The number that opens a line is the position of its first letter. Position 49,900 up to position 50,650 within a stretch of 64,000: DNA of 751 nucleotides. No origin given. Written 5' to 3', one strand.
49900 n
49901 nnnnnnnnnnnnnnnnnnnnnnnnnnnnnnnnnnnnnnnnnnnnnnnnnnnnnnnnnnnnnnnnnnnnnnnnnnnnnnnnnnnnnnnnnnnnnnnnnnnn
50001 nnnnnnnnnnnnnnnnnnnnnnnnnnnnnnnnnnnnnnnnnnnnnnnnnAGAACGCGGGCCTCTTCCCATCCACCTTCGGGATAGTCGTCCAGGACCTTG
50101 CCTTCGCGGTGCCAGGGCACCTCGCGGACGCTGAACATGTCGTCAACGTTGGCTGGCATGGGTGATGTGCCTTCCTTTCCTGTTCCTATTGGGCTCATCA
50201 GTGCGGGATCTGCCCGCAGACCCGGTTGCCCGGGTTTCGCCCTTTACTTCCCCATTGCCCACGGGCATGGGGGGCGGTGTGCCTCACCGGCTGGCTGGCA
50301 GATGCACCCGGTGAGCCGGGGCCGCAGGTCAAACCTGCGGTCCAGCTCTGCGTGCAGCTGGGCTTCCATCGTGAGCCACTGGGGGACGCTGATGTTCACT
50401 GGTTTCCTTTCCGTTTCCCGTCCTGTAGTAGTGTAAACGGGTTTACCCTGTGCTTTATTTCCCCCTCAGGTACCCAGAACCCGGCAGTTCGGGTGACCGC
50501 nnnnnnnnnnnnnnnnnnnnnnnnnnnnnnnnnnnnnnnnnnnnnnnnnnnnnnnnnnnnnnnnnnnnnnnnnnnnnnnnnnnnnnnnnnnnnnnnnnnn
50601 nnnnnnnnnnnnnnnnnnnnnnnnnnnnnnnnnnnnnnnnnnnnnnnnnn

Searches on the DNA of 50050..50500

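Call 54: search_rna_families(source=window, start=50050, end=50500, threshold=evalue, max_evalue=1, show_alignments=1)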
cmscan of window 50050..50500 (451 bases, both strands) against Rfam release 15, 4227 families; matches with E-value up to 1: 2.
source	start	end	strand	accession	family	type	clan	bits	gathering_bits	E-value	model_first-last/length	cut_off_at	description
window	50187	50242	-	RF02276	Hammerhead_II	Gene; ribozyme;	CL00010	33.6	37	3.8e-05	1-66/66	no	Hammerhead ribozyme (type II)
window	50300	50359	+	RF04006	mir-9338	Gene; miRNA;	-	23.7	98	0.0073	1-67/67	no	mir-9338 microRNA precursor family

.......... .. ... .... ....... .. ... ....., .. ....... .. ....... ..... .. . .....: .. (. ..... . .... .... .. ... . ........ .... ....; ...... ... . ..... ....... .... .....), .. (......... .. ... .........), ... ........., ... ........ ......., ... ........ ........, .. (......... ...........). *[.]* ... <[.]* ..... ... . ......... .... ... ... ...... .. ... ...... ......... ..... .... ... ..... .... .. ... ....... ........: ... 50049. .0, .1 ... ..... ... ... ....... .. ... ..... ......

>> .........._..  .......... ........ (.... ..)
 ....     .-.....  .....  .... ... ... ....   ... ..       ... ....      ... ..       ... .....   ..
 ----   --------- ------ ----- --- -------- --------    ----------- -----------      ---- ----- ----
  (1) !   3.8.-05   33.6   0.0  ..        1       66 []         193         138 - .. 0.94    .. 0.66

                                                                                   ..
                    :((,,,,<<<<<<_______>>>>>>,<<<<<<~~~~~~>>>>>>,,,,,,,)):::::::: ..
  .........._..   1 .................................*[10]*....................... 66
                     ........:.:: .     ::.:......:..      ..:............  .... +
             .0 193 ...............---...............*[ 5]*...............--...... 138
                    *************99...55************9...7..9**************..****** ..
